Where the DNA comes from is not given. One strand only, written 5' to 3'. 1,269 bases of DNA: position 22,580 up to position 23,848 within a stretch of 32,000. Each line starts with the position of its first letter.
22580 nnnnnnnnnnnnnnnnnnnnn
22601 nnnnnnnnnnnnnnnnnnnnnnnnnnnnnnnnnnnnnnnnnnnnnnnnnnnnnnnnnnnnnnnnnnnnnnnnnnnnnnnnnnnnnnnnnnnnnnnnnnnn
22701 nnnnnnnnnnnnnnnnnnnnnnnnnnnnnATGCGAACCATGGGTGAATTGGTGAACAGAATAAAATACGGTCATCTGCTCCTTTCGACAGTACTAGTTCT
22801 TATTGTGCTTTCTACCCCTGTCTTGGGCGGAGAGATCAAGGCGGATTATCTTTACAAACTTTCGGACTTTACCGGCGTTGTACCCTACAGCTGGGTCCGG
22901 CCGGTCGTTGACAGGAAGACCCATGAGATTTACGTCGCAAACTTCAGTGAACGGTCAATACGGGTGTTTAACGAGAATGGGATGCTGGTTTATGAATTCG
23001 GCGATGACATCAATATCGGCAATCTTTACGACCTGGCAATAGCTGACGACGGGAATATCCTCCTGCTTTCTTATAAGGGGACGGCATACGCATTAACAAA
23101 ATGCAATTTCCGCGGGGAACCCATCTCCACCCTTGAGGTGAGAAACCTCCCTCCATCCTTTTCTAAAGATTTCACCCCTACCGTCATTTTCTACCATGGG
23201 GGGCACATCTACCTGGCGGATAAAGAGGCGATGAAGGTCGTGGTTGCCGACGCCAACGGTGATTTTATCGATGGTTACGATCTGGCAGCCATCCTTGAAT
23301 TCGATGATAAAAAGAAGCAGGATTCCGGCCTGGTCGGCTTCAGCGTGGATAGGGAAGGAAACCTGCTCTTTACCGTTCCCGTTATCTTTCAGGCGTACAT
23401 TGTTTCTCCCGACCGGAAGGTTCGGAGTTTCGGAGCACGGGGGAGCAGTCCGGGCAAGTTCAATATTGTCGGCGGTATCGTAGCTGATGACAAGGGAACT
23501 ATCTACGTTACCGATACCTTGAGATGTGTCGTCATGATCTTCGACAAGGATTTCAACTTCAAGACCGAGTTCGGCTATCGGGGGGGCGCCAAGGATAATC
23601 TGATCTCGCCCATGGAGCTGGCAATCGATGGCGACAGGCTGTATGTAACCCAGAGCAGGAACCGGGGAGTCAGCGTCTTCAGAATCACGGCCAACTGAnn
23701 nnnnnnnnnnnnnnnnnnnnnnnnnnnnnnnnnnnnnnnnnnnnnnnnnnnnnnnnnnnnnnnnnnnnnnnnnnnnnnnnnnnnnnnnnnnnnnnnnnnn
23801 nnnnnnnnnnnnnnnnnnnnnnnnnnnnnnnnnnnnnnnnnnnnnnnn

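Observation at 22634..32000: OmcS-type cytochrome filament locus with its own curli/fimbria-like secretion and assembly gene set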

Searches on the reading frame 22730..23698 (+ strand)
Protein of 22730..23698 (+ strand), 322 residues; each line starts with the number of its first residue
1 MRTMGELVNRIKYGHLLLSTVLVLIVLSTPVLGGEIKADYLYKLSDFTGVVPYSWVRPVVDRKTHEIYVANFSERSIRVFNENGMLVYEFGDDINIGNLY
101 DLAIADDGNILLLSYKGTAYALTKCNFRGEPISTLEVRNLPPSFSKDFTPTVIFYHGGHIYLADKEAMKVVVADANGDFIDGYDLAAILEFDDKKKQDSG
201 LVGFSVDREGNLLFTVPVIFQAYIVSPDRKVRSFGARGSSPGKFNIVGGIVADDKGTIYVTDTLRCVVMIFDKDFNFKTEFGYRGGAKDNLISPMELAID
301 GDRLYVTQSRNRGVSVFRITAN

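Call 7: search_protein_families(library=pfam, proteins=[window:22730-23698:+], max_evalue=0.01)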
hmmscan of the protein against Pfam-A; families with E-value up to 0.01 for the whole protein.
window:22730-23698:+ (322 aa): 1 family
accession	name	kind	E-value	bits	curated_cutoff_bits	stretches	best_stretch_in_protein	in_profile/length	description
PF01436.27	NHL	-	2.6e-05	24.5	20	0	245-263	2-20/28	NHL repeat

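Call 8: search_protein_families(library=ncbifam, proteins=[window:22730-23698:+], max_evalue=0.01)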
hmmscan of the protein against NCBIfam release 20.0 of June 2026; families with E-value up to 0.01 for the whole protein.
window:22730-23698:+ (322 aa): 2 families
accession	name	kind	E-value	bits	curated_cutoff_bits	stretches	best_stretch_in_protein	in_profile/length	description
NF035926.1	scyF_NHL_VPEP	equivalog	2.8e-18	66.2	350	1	157-318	113-274/376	scytonemin biosynthesis PEP-CTERM protein ScyF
NF047780.1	LIC12708_fam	subfamily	0.0032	16.4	150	0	150-264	59-139/391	LIC_12708 family protein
